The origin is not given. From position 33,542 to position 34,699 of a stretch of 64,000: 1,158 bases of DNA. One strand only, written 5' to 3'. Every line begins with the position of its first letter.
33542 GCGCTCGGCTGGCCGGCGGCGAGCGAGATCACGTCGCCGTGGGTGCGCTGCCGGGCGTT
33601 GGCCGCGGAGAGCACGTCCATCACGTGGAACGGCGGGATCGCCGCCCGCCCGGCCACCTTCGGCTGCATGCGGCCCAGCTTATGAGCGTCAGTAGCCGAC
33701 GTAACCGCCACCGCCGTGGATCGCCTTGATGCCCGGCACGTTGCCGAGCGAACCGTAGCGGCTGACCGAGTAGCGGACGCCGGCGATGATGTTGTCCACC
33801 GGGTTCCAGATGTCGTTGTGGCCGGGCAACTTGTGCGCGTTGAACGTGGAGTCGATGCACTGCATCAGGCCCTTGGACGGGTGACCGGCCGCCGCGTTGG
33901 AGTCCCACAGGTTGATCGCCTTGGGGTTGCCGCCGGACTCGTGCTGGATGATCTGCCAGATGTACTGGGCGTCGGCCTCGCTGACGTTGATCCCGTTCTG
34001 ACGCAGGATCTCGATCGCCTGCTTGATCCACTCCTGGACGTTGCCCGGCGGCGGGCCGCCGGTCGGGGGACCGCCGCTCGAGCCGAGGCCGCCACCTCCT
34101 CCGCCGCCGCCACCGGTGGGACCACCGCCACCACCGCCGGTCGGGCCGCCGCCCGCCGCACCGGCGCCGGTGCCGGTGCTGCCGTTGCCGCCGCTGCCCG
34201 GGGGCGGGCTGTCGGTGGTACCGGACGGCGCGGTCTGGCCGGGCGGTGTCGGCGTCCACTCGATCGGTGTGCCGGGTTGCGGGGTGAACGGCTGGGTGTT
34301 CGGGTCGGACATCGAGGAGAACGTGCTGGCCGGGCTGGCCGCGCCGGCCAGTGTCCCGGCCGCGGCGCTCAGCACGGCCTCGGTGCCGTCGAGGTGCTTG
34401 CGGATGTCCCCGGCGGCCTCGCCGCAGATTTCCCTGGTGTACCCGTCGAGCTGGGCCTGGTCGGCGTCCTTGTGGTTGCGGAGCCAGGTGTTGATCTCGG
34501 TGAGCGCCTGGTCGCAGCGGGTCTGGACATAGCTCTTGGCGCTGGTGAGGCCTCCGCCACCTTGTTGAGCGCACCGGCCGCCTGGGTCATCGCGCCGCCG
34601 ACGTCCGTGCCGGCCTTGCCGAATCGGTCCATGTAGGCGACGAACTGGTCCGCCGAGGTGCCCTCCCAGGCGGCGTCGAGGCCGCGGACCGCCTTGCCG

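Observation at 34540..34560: One-nucleotide frameshift splits a WXG100-domain / lytic-transglycosylase fusion gene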

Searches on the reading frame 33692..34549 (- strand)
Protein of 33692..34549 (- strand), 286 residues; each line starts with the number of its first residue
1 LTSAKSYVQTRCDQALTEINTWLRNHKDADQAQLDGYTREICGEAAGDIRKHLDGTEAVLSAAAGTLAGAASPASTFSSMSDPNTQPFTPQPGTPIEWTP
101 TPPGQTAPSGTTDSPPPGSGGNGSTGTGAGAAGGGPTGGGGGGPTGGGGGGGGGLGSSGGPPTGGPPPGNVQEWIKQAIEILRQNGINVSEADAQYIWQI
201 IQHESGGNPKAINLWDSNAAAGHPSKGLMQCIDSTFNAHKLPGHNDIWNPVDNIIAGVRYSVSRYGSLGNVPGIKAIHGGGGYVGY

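Call 4: search_protein_families(library=pfam, proteins=[window:33692-34549:-], max_evalue=0.01)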
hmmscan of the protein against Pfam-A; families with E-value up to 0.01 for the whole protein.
seq(286 aa): 1 family
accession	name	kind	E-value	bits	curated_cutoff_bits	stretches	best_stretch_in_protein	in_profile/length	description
PF01464.25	SLT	-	2.2e-12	47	21.3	1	191-270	11-85/117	Transglycosylase SLT domain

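Call 6: find_homologous_proteins(query=window:33692-34549:-)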
Query seq(286 aa) (286 aa): 1472 proteins with E <= 0.001 among 8000 candidates; the best 120 are listed.
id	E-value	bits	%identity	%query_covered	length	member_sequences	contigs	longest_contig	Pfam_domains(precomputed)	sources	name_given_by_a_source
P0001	2.8e-159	547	86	100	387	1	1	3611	PF01464.26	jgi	jgi:uncharacterized protein YukE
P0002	3.8e-142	491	73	99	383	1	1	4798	PF06013.19,PF01464.26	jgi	jgi:uncharacterized protein YukE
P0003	3.5e-137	475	71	99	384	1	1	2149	PF06013.19,PF01464.26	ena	-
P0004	2.6e-129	449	67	100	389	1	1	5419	PF06013.19,PF01464.26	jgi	jgi:uncharacterized protein YukE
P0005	9.0e-128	444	67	99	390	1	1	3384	PF06013.19,PF01464.26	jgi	jgi:WXG100 family type VII secretion target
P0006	5.9e-127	441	67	100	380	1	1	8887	PF06013.19,PF25547.2,PF01464.26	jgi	jgi:WXG100 family type VII secretion target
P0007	1.6e-126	440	66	100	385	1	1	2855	PF06013.19,PF01464.26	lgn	-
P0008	4.0e-126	438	66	100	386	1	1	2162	PF06013.19,PF01464.26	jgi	jgi:WXG100 family type VII secretion target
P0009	8.8e-126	437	71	100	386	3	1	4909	PF06013.19,PF01464.26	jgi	jgi:uncharacterized protein YukE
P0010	8.4e-125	434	69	100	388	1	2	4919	PF06013.19,PF01464.26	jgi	jgi:uncharacterized protein YukE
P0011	1.6e-124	433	65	99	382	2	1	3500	PF06013.19,PF01464.26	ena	-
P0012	3.2e-124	432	70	99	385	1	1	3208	PF06013.19,PF01464.26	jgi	jgi:WXG100 family type VII secretion target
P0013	4.6e-124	432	64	100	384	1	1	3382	PF06013.19,PF01464.26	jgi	jgi:uncharacterized protein YukE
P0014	3.3e-123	429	69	100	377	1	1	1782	PF06013.19,PF01464.26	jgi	jgi:uncharacterized protein YukE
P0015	4.2e-123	429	70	100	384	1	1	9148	PF06013.19,PF01464.26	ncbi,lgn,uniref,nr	ncbi:MAG TPA: transglycosylase SLT domain-containing protein [Actinophytocola sp.]|uniref:transglyco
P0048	5.0e-112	392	62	100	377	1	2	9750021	PF06013.19,PF01464.26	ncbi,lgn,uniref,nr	ncbi:WXG100 family type VII secretion target [Actinophytocola algeriensis]|uniref:WXG100 family type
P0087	7.4e-98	346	90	41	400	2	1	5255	PF22905.3,PF06013.19,PF25547.2,PF01464.26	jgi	jgi:WXG100 family type VII secretion target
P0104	4.5e-91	323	55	99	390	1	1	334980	PF22905.3,PF06013.19,PF25547.2,PF01464.26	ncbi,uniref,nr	ncbi:transglycosylase SLT domain-containing protein [Saccharothrix deserti]|uniref:transglycosylase 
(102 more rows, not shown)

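Call 10: find_encoding_contigs(protein=P0001, flank=3000, max_places=3)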
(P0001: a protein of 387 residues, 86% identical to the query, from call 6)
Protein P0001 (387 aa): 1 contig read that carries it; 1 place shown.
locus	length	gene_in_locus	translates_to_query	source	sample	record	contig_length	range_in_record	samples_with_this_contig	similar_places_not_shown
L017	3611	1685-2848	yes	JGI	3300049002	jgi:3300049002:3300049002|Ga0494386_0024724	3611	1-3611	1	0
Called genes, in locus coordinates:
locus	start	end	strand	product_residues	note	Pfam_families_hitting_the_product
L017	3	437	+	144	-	?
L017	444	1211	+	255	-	PF14011:ESX-1_EspG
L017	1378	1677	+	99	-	-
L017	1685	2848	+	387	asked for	PF01464:SLT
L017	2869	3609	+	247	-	?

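Call 28: search_protein_families(library=pfam, proteins=[P0001, P0087, P0104, P0048], max_evalue=0.01)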
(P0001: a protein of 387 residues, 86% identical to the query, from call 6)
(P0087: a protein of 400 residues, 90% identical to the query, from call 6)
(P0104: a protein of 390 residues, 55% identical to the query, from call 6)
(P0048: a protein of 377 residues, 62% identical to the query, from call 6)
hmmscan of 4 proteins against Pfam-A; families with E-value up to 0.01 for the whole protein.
P0001 (387 aa): 4 families
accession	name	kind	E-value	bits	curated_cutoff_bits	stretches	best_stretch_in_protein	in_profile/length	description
PF01464.25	SLT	-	2.5e-12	46.9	21.3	1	292-371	11-85/117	Transglycosylase SLT domain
PF21725.3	T7SS_signal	-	6.7e-05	23.3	27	1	47-142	88-176/241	Putative T7SS secretion signal domain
PF06013.18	WXG100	-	0.00072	20.2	27.3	1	28-106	6-84/86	Proteins of 100 residues with WXG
PF22905.2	Hydro_N_hd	-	0.0011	19.4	27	1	6-170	10-188/195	Hydrolase N-terminal helical domain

P0087 (400 aa): 5 families
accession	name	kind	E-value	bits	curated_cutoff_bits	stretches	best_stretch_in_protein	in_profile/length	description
PF06013.18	WXG100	-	7.5e-12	45.8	27.3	1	26-106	4-84/86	Proteins of 100 residues with WXG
PF01464.25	SLT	-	1e-11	44.9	21.3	1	307-383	13-84/117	Transglycosylase SLT domain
PF25547.1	WXG100_2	-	4.1e-08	33.8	27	1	28-110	28-112/150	WXG100 like domain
PF22905.2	Hydro_N_hd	-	2.3e-07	31.4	27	1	19-131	22-137/195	Hydrolase N-terminal helical domain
PF10824.14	T7SS_ESX_EspC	-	0.00033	21.5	23.5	1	26-105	7-89/100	Excreted virulence factor EspC, type VII ESX diderm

P0104 (390 aa): 5 families
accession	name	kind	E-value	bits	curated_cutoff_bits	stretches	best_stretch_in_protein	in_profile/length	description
PF01464.25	SLT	-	2.6e-11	43.5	21.3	1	299-376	15-87/117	Transglycosylase SLT domain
PF06013.18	WXG100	-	2.7e-08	34.4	27.3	1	28-106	6-84/86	Proteins of 100 residues with WXG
PF25547.1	WXG100_2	-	5e-07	30.2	27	1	28-110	28-112/150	WXG100 like domain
PF22905.2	Hydro_N_hd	-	1.2e-06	29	27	1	19-170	22-177/195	Hydrolase N-terminal helical domain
PF00823.25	PPE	-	0.00027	21.5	26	1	27-109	19-102/165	PPE family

P0048 (377 aa): 3 families
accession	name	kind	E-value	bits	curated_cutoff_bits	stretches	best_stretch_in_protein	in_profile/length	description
PF06013.18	WXG100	-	3.3e-11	43.7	27.3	1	26-105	4-83/86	Proteins of 100 residues with WXG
PF01464.25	SLT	-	3.7e-11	43.1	21.3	1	286-360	15-84/117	Transglycosylase SLT domain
PF21725.3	T7SS_signal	-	0.0062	16.9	27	1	28-108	66-150/241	Putative T7SS secretion signal domain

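Call 29: search_solved_structures(query=P0001, max_evalue=0.01, show_alignments=2)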
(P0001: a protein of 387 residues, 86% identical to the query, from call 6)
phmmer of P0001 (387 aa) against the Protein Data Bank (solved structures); distinct sequences matched with E-value up to 0.01: 3.
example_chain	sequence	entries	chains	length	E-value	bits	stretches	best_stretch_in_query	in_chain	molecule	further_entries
4rzp_A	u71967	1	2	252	0.00014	24.3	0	14-128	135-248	Engineered Protein OR366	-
5yd3_A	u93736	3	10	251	0.0064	18.8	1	223-326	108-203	scFv 4B08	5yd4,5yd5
5yy4_A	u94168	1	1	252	0.0065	18.8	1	223-326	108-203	scFv 4B08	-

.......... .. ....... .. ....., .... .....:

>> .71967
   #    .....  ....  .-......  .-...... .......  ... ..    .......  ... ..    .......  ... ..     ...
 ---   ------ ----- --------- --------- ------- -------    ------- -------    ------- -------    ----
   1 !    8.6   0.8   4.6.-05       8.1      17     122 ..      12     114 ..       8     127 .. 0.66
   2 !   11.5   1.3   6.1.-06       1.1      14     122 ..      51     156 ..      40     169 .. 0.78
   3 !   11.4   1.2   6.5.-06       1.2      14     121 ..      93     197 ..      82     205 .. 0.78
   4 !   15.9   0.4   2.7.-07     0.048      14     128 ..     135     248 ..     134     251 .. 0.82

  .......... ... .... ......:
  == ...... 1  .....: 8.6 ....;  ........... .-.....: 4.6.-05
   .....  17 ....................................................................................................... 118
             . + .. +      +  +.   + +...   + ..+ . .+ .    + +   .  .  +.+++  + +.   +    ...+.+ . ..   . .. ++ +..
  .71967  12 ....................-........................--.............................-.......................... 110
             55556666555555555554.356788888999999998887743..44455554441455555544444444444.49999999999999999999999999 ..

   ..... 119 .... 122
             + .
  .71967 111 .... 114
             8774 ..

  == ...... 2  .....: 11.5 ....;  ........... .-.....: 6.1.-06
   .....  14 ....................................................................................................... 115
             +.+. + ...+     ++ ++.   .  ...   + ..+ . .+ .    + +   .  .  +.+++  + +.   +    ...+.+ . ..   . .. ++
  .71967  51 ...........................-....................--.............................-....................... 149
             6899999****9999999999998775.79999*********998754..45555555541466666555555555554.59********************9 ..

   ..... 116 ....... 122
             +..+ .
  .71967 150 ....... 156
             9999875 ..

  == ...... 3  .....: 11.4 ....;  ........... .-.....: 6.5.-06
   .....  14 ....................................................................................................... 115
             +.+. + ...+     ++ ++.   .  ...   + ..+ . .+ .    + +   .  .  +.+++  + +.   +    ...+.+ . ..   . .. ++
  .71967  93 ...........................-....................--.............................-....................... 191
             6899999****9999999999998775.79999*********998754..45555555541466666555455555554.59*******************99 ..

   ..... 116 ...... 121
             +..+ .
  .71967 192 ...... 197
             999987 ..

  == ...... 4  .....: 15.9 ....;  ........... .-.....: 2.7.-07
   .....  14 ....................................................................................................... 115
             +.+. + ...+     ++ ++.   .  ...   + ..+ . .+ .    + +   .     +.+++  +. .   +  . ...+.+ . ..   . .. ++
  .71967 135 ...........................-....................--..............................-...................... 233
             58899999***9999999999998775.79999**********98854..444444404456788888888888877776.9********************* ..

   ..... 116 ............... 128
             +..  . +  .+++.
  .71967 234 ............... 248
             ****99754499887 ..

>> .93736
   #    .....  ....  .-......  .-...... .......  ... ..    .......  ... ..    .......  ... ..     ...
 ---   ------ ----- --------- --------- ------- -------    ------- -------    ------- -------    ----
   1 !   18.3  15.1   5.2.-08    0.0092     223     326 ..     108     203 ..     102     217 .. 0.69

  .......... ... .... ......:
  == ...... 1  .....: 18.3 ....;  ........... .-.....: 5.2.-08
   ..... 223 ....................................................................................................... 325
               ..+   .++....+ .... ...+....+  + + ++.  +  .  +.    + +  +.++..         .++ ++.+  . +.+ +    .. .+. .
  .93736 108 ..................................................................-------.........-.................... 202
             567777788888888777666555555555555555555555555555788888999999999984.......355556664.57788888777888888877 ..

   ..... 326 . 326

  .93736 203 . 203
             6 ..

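Call 57: predict_structure(alignment_id=A1)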
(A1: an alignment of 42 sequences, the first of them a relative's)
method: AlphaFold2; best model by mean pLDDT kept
length: 387 residues; sequences in the alignment: 42
mean_pLDDT: 73.1   pTM: 0.48
mean pLDDT of the five models: 73.1, 72.8, 70.7, 67.9, 66.9
residues with pLDDT >= 90: 114; 70-90: 138; 50-70: 42; < 50: 93
segments of 3 or more residues with pLDDT < 50: 204-270, 310-332
pLDDT, mean of each block of 10 residues (from residue 1): 90 97 91 84 76 69 67 85 89 92 95 97 97 97 98 97 95 90 80 60 44 34 33 34 36 34 42 83 87 83 63 44 42 65 79 84 83 74 56
secondary structure, 60 per line:
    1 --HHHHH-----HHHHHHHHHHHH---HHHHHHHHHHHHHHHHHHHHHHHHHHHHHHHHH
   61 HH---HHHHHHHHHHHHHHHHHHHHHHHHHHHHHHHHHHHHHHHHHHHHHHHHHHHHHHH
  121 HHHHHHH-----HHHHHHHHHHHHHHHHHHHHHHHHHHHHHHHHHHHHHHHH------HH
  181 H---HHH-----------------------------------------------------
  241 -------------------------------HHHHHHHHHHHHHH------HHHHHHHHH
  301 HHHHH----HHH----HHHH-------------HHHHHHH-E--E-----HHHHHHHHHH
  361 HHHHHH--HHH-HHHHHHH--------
elements in order: H3-7 H13-24 H28-62 H66-127 H133-172 H272-285 H292-305 H317-320 H334-340 H351-366 H373-379

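Call 59: fold_search(model_id=the predicted structure, library=pdb)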
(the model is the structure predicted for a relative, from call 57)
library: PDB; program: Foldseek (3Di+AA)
matches with E <= 10: 280; with E <= 0.001: 0
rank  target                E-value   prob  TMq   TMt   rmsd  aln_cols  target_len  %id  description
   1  4w4k_B                3.1e-02  1.00  0.34  0.69   4.7       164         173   13  Crystal structure of a PE25-PPE41 heterodimer from a type VII secretion system of M. tuberculosis (released 2014-10-01)
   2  2g38_B                3.1e-02  1.00  0.32  0.64   4.9       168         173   15  A PE/PPE Protein Complex from Mycobacterium tuberculosis (released 2006-03-14)
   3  6vj5_B                3.3e-02  1.00  0.33  0.68   4.8       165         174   14  Structure of PE25-PPE41(A124L) in complex with EspG5 chaperone from the type VII (ESX-5) secretion system (released 2021-01-27)
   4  4kxr_B                3.3e-02  1.00  0.31  0.63   5.1       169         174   16  Structure of the Mycobacterium tuberculosis type VII secretion system chaperone EspG5 in complex with PE25-PPE41 dimer (released 2014-05-28)
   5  4nqi_C                4.3e-02  0.99  0.21  0.31   9.5       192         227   11  Structure of the N-terminal I-BAR domain (1-259) of D.Discoideum IBARa (released 2014-02-05)
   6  4nqi_A                1.0e-01  0.97  0.22  0.33   9.0       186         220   11  Structure of the N-terminal I-BAR domain (1-259) of D.Discoideum IBARa (released 2014-02-05)
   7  8qb8_A                1.4e-01  0.98  0.25  0.32   8.3       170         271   14  Lsp1 in native eisosome lattice bound to plasma membrane microdomain (released 2024-07-24)
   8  6xz6_A                2.0e-01  0.93  0.20  0.34  11.9       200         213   14  Structure of the trypanosome brucei factor H receptor bound to domain D5 of bovine factor H (released 2020-03-25)
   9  8qb9_A                2.1e-01  0.96  0.24  0.33  10.9       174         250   11  Helical reconstruction of yeast eisosome protein Pil1 bound to membrane composed of lipid mixture -PIP2/+sterol (DOPC, (released 2024-07-24)
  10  8a1g_D                2.1e-01  1.00  0.30  0.56   4.8       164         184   10  Structure of the SNX1-SNX5 complex (released 2023-06-14)
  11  1i4l_A                2.4e-01  0.89  0.19  0.35   9.0       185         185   14  CRYSTAL STRUCTURE ANALYSIS OF RAC1-GDP IN COMPLEX WITH ARFAPTIN (P41) (released 2001-05-16)
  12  2d1l_B                2.6e-01  0.96  0.22  0.34   9.5       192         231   14  Structure of F-actin binding domain IMD of MIM (Missing In Metastasis) (released 2006-09-12)
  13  4nqi_B                2.6e-01  0.89  0.21  0.32   9.7       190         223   11  Structure of the N-terminal I-BAR domain (1-259) of D.Discoideum IBARa (released 2014-02-05)
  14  8a1g_C                2.8e-01  0.99  0.29  0.52   5.2       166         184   11  Structure of the SNX1-SNX5 complex (released 2023-06-14)
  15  4nqi_D                2.8e-01  0.90  0.22  0.33   9.8       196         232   10  Structure of the N-terminal I-BAR domain (1-259) of D.Discoideum IBARa (released 2014-02-05)
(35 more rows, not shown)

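Call 70: search_protein_families(library=ncbifam, proteins=[P0001], max_evalue=0.01)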
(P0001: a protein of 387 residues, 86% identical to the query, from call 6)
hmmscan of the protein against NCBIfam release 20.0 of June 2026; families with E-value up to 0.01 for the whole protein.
P0001 (387 aa): 2 families
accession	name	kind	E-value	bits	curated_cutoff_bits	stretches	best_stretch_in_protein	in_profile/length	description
NF052397.1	AggPromo_Cterm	subfamily_domain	8.6e-05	22.9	40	1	297-369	4-67/80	aggregation-promoting factor C-terminal-like domain-containing protein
TIGR03930.1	WXG100_ESAT6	subfamily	0.00016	21.8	44.85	1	27-106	5-84/90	WXG100 family type VII secretion target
